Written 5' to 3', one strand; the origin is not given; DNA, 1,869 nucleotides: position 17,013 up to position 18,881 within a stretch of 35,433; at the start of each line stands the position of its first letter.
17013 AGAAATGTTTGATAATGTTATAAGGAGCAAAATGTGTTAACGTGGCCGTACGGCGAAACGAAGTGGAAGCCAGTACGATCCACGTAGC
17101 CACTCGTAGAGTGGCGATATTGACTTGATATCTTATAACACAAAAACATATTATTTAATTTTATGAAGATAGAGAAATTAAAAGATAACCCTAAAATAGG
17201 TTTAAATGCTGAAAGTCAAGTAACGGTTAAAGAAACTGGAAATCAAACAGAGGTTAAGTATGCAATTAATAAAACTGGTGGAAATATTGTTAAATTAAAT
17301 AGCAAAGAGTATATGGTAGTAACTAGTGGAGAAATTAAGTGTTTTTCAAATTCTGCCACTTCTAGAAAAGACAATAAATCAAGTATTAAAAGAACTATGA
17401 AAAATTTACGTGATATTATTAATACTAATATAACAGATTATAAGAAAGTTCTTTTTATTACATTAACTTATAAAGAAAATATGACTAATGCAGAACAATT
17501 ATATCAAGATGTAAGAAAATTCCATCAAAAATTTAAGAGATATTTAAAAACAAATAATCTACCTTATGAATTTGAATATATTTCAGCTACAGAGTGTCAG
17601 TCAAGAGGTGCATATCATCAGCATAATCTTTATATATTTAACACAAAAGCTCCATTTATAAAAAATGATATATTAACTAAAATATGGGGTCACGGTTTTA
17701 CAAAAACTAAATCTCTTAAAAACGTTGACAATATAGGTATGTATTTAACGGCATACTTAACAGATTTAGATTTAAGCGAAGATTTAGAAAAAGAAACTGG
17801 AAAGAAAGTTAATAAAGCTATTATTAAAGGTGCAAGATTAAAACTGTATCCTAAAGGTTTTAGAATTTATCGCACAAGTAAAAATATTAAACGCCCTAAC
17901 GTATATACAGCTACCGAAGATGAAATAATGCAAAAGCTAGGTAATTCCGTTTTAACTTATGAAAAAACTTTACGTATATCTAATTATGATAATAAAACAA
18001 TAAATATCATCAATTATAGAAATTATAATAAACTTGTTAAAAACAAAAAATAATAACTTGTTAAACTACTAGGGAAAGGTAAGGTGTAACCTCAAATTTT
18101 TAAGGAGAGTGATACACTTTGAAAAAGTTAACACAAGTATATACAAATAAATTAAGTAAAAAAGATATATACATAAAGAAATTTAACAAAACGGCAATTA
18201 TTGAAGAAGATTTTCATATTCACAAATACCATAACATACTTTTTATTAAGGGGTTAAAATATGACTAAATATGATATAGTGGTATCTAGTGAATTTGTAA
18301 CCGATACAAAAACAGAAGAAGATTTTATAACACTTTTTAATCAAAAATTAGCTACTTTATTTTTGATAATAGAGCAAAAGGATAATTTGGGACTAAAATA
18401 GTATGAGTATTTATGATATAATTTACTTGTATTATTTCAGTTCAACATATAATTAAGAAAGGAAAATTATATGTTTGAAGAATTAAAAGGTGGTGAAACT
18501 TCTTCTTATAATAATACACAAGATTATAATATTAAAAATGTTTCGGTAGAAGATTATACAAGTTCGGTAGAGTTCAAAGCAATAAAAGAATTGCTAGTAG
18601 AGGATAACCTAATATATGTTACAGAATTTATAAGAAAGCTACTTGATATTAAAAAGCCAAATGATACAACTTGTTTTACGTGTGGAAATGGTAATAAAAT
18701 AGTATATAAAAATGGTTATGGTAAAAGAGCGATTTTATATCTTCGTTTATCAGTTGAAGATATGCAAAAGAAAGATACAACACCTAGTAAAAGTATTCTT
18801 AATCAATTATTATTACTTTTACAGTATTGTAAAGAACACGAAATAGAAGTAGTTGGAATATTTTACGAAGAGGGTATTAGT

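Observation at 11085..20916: CwlD-type spore-cortex amidase gene is split by a 9.2-kb element and can be rejoined exactly in frame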

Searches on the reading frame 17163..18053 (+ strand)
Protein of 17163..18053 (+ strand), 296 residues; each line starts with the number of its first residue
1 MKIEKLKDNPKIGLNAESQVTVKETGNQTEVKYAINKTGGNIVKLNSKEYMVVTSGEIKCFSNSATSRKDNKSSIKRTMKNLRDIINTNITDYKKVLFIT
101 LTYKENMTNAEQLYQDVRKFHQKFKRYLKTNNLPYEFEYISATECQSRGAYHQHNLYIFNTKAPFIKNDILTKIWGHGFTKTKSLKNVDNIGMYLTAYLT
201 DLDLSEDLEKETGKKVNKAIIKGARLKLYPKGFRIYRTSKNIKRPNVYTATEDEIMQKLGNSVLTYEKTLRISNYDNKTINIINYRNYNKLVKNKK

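Call 6: search_protein_families(library=pfam, proteins=[window:17163-18053:+], max_evalue=0.01)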
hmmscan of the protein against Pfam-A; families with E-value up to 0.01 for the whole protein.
window:17163-18053:+ (296 aa): 2 families
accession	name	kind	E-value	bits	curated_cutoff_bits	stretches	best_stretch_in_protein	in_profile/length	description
PF23343.2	REP_ORF2-G2P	-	4.4e-19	69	27.8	1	97-201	2-97/99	Replication-associated protein ORF2/G2P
PF01446.23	Rep_1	-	4.7e-06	26.7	33.2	1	69-159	22-113/253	Replication protein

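Call 39: search_protein_families(library=ncbifam, proteins=[window:17163-18053:+], max_evalue=0.001)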
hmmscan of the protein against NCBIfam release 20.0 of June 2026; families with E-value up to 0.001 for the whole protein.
window:17163-18053:+ (296 aa): 0 families

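Call 65: search_protein_families(library=phrogs, proteins=[window:17163-18053:+], max_evalue=0.01)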
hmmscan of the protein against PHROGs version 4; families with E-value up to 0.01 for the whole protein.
window:17163-18053:+ (296 aa): 2 families
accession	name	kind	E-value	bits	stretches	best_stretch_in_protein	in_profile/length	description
phrog_3419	-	DNA, RNA and nucleotide metabolism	2.6e-17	64.3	1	65-268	77-255/289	rolling circle DNA replication initiation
phrog_3584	-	DNA, RNA and nucleotide metabolism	3.1e-13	50.7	1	65-271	40-218/265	replication initiation protein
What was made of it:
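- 17163..18053 (+): Rolling-circle replication initiator (HUH-type Rep). Pfam REP_ORF2-G2P at 4.4e-19 (call 6); PHROG rolling-circle replication initiation at 2.6e-17 (call 65).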

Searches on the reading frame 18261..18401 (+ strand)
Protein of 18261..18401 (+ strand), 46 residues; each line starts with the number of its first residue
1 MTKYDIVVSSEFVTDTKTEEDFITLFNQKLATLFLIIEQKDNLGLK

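Call 65: search_protein_families(library=phrogs, proteins=[window:18261-18401:+], max_evalue=0.01)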
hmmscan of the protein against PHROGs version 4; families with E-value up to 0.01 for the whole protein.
window:18261-18401:+ (46 aa): 0 families

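Call 79: search_protein_families(library=pfam, proteins=[window:18261-18398:+], max_evalue=1)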
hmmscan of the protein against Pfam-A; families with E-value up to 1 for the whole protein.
seq(46 aa): 0 families
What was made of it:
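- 18261..18401 (+): 46-aa ORF, always found just upstream of the recombinase gene in the relatives from Bacilli hosts. Candidate recombination directionality factor (inference). No Pfam match (call 79).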

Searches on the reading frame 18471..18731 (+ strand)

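Call 79: search_protein_families(library=pfam, proteins=[window:18471-18731:+], max_evalue=1)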
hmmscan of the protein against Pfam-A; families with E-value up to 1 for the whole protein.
seq(87 aa): 1 family
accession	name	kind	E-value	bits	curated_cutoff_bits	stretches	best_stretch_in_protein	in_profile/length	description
PF12322.14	T4_baseplate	-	0.045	13.9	24.5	1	23-81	156-213/219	T4 bacteriophage base plate protein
